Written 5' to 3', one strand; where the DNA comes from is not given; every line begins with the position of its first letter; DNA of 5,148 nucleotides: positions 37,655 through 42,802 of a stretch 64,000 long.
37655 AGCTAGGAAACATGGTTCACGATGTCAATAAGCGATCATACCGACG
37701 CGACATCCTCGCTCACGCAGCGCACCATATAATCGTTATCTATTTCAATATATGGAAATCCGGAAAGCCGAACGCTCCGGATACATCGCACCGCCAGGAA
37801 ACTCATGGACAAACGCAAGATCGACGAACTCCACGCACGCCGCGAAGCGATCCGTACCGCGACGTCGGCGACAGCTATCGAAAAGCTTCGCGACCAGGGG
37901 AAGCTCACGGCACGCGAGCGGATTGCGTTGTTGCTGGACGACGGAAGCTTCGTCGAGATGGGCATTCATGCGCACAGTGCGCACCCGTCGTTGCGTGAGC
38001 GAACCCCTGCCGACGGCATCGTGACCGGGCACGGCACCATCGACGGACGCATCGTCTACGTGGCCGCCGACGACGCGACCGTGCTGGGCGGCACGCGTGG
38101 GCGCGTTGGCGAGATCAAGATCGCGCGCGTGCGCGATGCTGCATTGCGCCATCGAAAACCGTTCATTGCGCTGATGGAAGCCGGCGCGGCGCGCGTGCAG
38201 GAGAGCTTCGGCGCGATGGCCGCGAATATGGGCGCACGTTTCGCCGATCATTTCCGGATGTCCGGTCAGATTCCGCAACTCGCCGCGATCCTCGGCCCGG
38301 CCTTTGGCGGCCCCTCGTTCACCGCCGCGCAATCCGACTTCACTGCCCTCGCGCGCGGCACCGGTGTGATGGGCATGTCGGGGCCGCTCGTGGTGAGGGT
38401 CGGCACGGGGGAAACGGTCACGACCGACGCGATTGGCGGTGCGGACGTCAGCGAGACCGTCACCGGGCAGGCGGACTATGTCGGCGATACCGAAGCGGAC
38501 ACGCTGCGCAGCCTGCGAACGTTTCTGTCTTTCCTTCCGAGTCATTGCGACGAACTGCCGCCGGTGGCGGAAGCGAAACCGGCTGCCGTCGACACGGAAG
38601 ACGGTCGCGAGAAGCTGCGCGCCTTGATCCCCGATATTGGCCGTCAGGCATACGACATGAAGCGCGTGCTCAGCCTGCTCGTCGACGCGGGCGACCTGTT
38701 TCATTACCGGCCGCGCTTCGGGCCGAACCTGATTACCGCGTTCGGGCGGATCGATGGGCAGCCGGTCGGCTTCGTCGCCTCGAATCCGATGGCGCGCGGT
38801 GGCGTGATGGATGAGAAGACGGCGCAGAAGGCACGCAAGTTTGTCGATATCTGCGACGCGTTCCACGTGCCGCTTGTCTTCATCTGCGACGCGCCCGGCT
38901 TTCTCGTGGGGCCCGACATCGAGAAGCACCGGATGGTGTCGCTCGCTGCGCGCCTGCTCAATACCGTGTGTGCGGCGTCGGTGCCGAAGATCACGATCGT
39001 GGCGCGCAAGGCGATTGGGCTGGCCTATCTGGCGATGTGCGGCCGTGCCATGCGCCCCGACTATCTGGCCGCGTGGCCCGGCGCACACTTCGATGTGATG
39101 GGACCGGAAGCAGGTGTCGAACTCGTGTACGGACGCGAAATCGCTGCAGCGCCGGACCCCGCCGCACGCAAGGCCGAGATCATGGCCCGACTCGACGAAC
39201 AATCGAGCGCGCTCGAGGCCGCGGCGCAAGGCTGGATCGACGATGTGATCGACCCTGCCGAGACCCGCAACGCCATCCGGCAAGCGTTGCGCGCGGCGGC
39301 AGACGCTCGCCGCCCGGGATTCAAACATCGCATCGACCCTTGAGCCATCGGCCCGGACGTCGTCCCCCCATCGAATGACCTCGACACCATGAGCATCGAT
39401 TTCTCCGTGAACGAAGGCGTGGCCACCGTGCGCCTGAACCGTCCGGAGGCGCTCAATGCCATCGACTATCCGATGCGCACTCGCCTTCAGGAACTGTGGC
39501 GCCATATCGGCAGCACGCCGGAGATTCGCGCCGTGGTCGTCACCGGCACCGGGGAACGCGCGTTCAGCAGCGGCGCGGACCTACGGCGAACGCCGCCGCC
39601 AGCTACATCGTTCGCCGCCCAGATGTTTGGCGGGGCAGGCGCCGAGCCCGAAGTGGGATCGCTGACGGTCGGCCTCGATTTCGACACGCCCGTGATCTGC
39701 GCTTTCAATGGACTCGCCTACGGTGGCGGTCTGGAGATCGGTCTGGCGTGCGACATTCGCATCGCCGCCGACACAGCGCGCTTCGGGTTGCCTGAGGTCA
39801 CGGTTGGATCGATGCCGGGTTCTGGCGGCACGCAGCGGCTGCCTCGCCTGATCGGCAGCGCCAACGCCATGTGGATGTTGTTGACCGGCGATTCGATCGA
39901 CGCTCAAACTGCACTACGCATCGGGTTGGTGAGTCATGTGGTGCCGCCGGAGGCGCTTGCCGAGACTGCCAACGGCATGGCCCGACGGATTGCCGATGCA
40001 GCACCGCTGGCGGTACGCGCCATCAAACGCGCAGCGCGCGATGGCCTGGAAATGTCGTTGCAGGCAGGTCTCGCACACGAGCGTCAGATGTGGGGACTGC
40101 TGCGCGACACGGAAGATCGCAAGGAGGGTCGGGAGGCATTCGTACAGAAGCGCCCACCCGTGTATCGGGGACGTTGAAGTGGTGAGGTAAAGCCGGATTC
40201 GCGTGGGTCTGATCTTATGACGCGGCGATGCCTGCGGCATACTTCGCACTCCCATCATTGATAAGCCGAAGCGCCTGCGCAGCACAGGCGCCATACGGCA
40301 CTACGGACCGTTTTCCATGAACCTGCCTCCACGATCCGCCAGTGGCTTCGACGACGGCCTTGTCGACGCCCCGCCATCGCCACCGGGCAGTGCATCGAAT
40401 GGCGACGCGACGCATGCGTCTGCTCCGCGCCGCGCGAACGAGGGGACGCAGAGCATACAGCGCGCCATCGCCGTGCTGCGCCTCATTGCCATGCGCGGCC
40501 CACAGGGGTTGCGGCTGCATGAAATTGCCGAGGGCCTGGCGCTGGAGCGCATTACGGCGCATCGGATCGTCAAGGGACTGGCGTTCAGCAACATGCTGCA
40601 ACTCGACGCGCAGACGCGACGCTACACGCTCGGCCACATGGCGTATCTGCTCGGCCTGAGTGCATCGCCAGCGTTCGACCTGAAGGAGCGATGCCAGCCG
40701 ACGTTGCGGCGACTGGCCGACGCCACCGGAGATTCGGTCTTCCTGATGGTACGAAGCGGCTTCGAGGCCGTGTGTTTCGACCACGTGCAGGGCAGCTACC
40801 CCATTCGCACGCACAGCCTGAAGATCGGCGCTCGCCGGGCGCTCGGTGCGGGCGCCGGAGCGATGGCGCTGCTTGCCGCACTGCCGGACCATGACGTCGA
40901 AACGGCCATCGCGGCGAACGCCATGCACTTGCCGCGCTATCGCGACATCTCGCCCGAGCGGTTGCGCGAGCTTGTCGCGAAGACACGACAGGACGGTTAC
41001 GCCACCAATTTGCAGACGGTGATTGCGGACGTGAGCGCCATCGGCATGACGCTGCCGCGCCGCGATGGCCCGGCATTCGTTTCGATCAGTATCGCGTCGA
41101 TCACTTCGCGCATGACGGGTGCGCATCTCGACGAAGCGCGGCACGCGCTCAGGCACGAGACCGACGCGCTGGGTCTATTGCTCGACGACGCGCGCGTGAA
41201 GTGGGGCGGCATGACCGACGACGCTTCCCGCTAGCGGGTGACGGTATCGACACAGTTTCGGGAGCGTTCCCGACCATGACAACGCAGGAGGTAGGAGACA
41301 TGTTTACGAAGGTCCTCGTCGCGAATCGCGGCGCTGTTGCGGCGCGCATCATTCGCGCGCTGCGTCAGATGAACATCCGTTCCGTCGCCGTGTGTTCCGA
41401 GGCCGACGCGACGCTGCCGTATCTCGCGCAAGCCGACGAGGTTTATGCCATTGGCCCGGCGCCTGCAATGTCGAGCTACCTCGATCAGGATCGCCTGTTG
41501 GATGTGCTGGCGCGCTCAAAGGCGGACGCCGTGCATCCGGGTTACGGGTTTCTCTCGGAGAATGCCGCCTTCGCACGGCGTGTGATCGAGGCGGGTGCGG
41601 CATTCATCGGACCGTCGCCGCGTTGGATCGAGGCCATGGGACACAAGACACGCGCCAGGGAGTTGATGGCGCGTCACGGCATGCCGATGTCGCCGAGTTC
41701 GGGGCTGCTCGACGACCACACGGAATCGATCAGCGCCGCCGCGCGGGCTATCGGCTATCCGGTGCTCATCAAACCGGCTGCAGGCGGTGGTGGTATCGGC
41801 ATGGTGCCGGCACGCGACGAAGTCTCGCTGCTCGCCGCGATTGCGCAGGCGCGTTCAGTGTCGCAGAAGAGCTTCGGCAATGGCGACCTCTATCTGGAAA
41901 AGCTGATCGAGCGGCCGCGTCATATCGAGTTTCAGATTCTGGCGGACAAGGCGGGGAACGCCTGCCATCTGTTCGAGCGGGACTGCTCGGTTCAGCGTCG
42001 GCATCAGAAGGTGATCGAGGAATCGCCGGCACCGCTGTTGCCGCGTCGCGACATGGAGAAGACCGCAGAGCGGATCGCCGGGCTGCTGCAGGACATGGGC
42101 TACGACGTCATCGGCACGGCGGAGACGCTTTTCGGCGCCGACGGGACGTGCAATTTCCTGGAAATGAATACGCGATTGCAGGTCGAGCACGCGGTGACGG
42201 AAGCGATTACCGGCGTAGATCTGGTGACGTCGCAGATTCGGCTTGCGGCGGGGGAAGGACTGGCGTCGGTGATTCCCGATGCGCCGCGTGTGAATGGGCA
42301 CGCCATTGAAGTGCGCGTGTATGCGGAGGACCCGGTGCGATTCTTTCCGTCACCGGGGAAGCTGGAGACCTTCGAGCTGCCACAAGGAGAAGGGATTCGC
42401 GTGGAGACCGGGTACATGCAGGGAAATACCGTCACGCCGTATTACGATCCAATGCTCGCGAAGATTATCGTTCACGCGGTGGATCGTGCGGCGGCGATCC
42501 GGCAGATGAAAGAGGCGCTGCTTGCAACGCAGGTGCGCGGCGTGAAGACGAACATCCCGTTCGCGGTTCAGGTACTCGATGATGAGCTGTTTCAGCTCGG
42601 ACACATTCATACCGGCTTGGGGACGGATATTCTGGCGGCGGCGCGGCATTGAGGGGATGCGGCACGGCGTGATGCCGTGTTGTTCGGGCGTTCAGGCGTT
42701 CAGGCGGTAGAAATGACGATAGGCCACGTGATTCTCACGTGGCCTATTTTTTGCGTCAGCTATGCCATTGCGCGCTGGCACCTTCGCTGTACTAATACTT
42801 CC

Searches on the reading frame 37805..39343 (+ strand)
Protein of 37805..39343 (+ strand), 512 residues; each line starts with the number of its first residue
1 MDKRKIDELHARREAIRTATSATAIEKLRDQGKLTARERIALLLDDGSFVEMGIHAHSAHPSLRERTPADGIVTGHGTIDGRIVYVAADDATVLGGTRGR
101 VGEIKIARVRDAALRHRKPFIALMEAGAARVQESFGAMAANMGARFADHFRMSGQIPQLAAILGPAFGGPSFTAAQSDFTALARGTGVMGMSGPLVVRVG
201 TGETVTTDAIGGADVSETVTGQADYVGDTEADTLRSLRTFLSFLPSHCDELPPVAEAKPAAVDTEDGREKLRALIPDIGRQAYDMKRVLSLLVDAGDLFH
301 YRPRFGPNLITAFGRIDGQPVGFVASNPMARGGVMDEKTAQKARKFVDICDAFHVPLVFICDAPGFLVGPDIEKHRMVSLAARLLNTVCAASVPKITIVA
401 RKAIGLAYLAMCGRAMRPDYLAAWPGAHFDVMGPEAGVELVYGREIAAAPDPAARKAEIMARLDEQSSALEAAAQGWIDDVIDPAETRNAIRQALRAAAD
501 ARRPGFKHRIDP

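Call 21: search_protein_families(library=pfam, proteins=[window:37805-39343:+], max_evalue=0.00001)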
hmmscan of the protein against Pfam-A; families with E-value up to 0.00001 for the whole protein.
window:37805-39343:+ (512 aa): 1 family
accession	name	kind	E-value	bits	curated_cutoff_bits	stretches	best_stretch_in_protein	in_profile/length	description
PF01039.27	Carboxyl_trans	-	9.1e-116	387.8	22.3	1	29-503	3-483/493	Carboxyl transferase domain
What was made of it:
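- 37805..39343 (+): Acyl-CoA carboxyltransferase, PccB type. Carboxyl_trans 388 bits (call 21).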

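Call 24: search_protein_families(library=ncbifam, proteins=[window:37805-39343:+], max_evalue=0.001)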
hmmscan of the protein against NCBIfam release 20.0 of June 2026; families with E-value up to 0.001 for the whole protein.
window:37805-39343:+ (512 aa): 6 families
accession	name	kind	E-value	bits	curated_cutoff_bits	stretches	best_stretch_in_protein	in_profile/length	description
TIGR01117.1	mmdA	subfamily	3.1e-129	432.1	998.8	1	5-502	2-499/512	methylmalonyl-CoA decarboxylase subunit alpha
NF005530.0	PRK07189.1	equivalog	1.7e-19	70.1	228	1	33-202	15-194/303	biotin-independent malonate decarboxylase subunit beta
TIGR03133.1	malonate_beta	equivalog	2e-17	63.4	278.15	1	34-202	6-184/274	biotin-independent malonate decarboxylase subunit beta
TIGR00515.1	accD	equivalog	1.7e-14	53.8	317.45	1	34-204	57-242/285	acetyl-CoA carboxylase, carboxyltransferase subunit beta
NF041504.1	AccA_sub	subfamily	0.00043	19.8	300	1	326-400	66-140/257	carboxyltransferase subunit alpha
NF004344.0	PRK05724.1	equivalog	0.0008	18.7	357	0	333-442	130-235/319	acetyl-CoA carboxylase carboxyltransferase subunit alpha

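Call 44: search_solved_structures(query=window:37805-39343:+, max_evalue=1e-60)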
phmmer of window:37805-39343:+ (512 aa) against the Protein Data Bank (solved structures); distinct sequences matched with E-value up to 1e-60: 34.
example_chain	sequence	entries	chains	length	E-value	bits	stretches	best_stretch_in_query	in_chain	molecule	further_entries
3ib9_A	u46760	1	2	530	5.1e-103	348.6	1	5-502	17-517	Propionyl-CoA carboxylase complex B subunit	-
1on3_A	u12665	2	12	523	6.2e-103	348.3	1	5-508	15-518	Methylmalonyl-CoA carboxyltransferase 12S subunit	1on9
1xnw_A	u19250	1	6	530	9.9e-103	347.7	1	5-502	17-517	propionyl-CoA carboxylase complex B subunit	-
3iav_A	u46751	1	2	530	1.4e-102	347.1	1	5-502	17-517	Propionyl-CoA carboxylase complex B subunit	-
3ibb_A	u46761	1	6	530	3.2e-102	346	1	5-502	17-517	Propionyl-CoA carboxylase complex B subunit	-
3mfm_C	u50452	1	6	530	4.1e-102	345.6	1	5-502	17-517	Propionyl-CoA carboxylase complex B subunit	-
1xnv_A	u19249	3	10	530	7.3e-102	344.8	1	5-502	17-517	propionyl-CoA carboxylase complex B subunit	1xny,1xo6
8pn8_A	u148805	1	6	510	2.1e-99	336.7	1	6-508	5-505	Propionyl-CoA carboxylase beta chain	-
6ybq_A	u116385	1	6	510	3.4e-99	336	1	6-508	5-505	Propionyl-CoA carboxylase beta chain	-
7w5u_A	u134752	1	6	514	3.9e-99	335.8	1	3-496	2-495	Acetyl-CoA carboxylase complex, beta-chain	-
8pn7_A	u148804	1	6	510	4.3e-99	335.7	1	6-508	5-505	Propionyl-CoA carboxylase beta chain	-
1vrg_A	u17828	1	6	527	7e-99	335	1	4-499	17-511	propionyl-CoA carboxylase, beta subunit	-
6ybp_A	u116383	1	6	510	2.8e-98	333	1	6-508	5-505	Propionyl-CoA carboxylase beta chain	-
2a7s_A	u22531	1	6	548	6.7e-97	328.5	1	5-498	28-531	Probable propionyl-CoA carboxylase beta chain 5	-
2bzr_A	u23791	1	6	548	6.6e-96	325.2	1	5-498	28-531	PROPIONYL-COA CARBOXYLASE BETA CHAIN 5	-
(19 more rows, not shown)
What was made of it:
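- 37805..39343 (+): PccB and the 12S subunit score 349 bits, against 220 and 216 for MCC and GCC beta (call 44).
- On Atu/Liu terpenoid/leucine pathway: PccB and 12S score 349 bits against 220 and 216 for MCC and GCC beta (call 44).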

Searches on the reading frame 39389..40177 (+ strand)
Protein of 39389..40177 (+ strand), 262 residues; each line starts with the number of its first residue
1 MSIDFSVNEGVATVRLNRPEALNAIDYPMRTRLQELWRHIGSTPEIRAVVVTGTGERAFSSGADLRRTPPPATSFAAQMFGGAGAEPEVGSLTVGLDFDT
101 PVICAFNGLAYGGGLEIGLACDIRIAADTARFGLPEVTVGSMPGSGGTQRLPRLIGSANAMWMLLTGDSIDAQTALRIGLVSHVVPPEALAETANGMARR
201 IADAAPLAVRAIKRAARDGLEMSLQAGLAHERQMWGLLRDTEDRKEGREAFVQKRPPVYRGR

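Call 21: search_protein_families(library=pfam, proteins=[window:39389-40177:+], max_evalue=0.00001)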
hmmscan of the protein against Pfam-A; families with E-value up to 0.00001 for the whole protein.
window:39389-40177:+ (262 aa): 2 families
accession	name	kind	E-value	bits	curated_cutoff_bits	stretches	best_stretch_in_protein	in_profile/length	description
PF00378.25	ECH_1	-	8.4e-62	209.2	27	1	8-261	3-250/251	Enoyl-CoA hydratase/isomerase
PF16113.10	ECH_2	-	4.6e-36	125.4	27.2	1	12-198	2-185/335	Enoyl-CoA hydratase/isomerase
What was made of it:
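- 39389..40177 (+): Crotonase-family enoyl-CoA hydratase. ECH_1 209 bits (call 21).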

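Call 24: search_protein_families(library=ncbifam, proteins=[window:39389-40177:+], max_evalue=0.001)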
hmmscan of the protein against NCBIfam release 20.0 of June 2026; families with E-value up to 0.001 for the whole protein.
window:39389-40177:+ (262 aa): 73 families (the best 25 are shown)
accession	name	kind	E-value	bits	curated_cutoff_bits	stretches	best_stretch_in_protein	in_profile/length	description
NF005802.0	PRK07657.1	equivalog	1.7e-69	234.2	363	1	7-261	10-259/260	enoyl-CoA hydratase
NF051848.1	EnCoAHydtEchA19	equivalog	7.7e-69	232.1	400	1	9-262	8-258/258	enoyl-CoA hydratase EchA19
NF006007.0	PRK08138.1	subfamily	3.3e-68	229.9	355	1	8-262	15-261/261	enoyl-CoA hydratase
NF007239.0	PRK09674.1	equivalog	6e-68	229.1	371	1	7-262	10-257/257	2,3-dehydroadipyl-CoA hydratase PaaF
NF042430.2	EnCoAhydt_DpgD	equivalog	1.9e-66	224.1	400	1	8-261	4-257/258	enoyl-CoA-hydratase DpgD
NF004475.0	PRK05809.1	subfamily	2.3e-63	214.1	394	1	5-260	8-258/260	short-chain-enoyl-CoA hydratase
NF004634.0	PRK05980.1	equivalog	2.4e-63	214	375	1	4-261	6-262/263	crotonase/enoyl-CoA hydratase family protein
NF004517.0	PRK05862.1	equivalog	1.8e-61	207.9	396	1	8-260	11-255/257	enoyl-CoA hydratase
NF006566.0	PRK09076.1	subfamily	1.5e-57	195.1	286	1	3-260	7-258/260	enoyl-CoA hydratase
NF006699.0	PRK09245.1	subfamily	1.3e-55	188.5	354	1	8-261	10-265/266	crotonase/enoyl-CoA hydratase family protein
NF005803.0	PRK07658.1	equivalog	4.3e-54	183.6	313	1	3-262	4-257/257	enoyl-CoA hydratase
NF005073.0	PRK06495.1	subfamily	4.1e-53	180.3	296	1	3-262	6-257/257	enoyl-CoA hydratase/isomerase family protein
NF005864.0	PRK07799.1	equivalog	6.4e-53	179.6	316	1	12-261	19-265/266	crotonase/enoyl-CoA hydratase family protein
NF004840.0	PRK06190.1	equivalog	2.2e-52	178.3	253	1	8-238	11-235/260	enoyl-CoA hydratase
NF004781.0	PRK06127.1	subfamily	2e-51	175.2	291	1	7-262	17-269/269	enoyl-CoA hydratase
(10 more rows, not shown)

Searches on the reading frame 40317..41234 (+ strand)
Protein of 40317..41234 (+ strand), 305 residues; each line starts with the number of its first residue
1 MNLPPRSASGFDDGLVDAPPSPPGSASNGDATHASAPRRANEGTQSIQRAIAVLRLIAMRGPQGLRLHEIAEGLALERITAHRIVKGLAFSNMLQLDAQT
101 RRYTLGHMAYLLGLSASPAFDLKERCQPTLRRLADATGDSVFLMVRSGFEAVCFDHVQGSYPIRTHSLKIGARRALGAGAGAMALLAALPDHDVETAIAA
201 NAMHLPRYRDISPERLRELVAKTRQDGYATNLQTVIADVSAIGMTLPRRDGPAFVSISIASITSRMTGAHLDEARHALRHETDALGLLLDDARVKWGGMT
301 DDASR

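Call 21: search_protein_families(library=pfam, proteins=[window:40317-41234:+], max_evalue=0.00001)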
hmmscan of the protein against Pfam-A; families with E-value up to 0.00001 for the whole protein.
window:40317-41234:+ (305 aa): 2 families
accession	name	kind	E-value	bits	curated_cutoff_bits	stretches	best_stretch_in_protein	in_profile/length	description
PF01614.24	IclR_C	-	4.8e-19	69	24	1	120-282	7-169/174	Bacterial transcriptional regulator IclR C-terminal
PF09339.16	HTH_IclR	-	4.3e-07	30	22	1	46-95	1-49/52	IclR helix-turn-helix domain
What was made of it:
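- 40317..41234 (+): IclR-family regulator 2. HTH_IclR plus IclR_C (call 21).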

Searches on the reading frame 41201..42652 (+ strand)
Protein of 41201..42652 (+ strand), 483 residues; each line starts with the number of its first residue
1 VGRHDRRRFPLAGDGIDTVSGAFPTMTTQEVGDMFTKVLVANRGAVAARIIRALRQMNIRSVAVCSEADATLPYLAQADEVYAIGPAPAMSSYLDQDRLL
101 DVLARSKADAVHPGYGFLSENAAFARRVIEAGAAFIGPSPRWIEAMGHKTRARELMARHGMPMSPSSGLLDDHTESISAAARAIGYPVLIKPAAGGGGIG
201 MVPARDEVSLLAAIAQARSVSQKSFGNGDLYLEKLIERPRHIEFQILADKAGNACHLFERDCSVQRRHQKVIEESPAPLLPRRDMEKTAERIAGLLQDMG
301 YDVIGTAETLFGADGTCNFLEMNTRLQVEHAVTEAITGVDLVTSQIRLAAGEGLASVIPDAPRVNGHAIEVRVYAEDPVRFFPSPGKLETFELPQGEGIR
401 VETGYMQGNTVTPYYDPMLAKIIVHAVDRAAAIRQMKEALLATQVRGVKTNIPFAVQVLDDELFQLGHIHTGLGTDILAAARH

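Call 21: search_protein_families(library=pfam, proteins=[window:41201-42652:+], max_evalue=0.00001)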
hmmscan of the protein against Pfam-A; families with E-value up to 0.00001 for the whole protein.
window:41201-42652:+ (483 aa): 3 families
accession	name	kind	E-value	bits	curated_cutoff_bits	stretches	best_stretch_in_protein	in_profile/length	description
PF02786.22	CPSase_L_D2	-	2.7e-60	203.9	19.8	1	149-355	2-209/211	Carbamoyl-phosphate synthase L chain, ATP binding domain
PF00289.28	Biotin_carb_N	-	2.2e-40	138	25.5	1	34-142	1-109/110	Biotin carboxylase, N-terminal domain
PF02785.25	Biotin_carb_C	-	1.1e-36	125.7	32.4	1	370-472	1-104/108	Biotin carboxylase C-terminal domain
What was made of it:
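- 41297..42652 (+): Biotin carboxylase without a fused carrier domain. Biotin_carb_N, CPSase_L_D2 and Biotin_carb_C only (call 21).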

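Call 24: search_protein_families(library=ncbifam, proteins=[window:41201-42652:+], max_evalue=0.001)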
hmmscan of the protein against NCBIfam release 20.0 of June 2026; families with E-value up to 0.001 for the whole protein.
window:41201-42652:+ (483 aa): 28 families (the best 25 are shown)
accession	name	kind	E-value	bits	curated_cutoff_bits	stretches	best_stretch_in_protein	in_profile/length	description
NF006367.0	PRK08591.1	subfamily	1.5e-156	521.7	597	1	34-471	1-438/451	acetyl-CoA carboxylase biotin carboxylase subunit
NF006406.0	PRK08654.1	equivalog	1.8e-152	508.4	739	1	34-472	1-438/499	acetyl-CoA carboxylase biotin carboxylase subunit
NF009554.0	PRK12999.1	equivalog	8.7e-150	500.7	965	1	34-471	4-449/1147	pyruvate carboxylase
TIGR02712.1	urea_carbox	equivalog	2.2e-145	486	1303.85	1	35-472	1-437/1201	urea carboxylase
TIGR00514.1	accC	equivalog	3.2e-144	481.1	626.5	1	34-471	1-438/449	acetyl-CoA carboxylase biotin carboxylase subunit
NF009471.0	PRK12833.1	equivalog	9.1e-140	466.3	686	1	35-473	5-443/467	acetyl-CoA carboxylase biotin carboxylase subunit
TIGR01235.1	pyruv_carbox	equivalog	4e-136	455.1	1114.45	1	37-471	1-445/1143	pyruvate carboxylase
NF004085.0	PRK05586.1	equivalog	2.9e-133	445.1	723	1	34-472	1-439/448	acetyl-CoA carboxylase biotin carboxylase subunit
NF005525.0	PRK07178.1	equivalog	6.2e-127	424.1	768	1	34-473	1-438/471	acetyl-CoA carboxylase biotin carboxylase subunit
NF006286.0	PRK08462.1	equivalog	1.6e-123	412.9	740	1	36-471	5-438/445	acetyl-CoA carboxylase biotin carboxylase subunit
NF006287.0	PRK08463.1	equivalog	7.5e-123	410.8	775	1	34-472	1-439/479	acetyl-CoA carboxylase subunit A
NF009402.0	PRK12767.1-1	equivalog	1.5e-12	47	218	1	36-213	3-178/329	carbamoyl phosphate synthase-like protein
TIGR00768.1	rimK_fam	subfamily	3.7e-08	33.1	143.4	1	104-239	44-173/276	RimK family alpha-L-glutamate ligase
NF003671.0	PRK05294.1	equivalog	5.4e-08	30.9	599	1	50-254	33-228/1058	carbamoyl-phosphate synthase large subunit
TIGR01369.1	CPSaseII_lrg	equivalog_domain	1.1e-07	29.9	1027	1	96-356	618-871/1052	carbamoyl-phosphate synthase (glutamine-hydrolyzing) large subunit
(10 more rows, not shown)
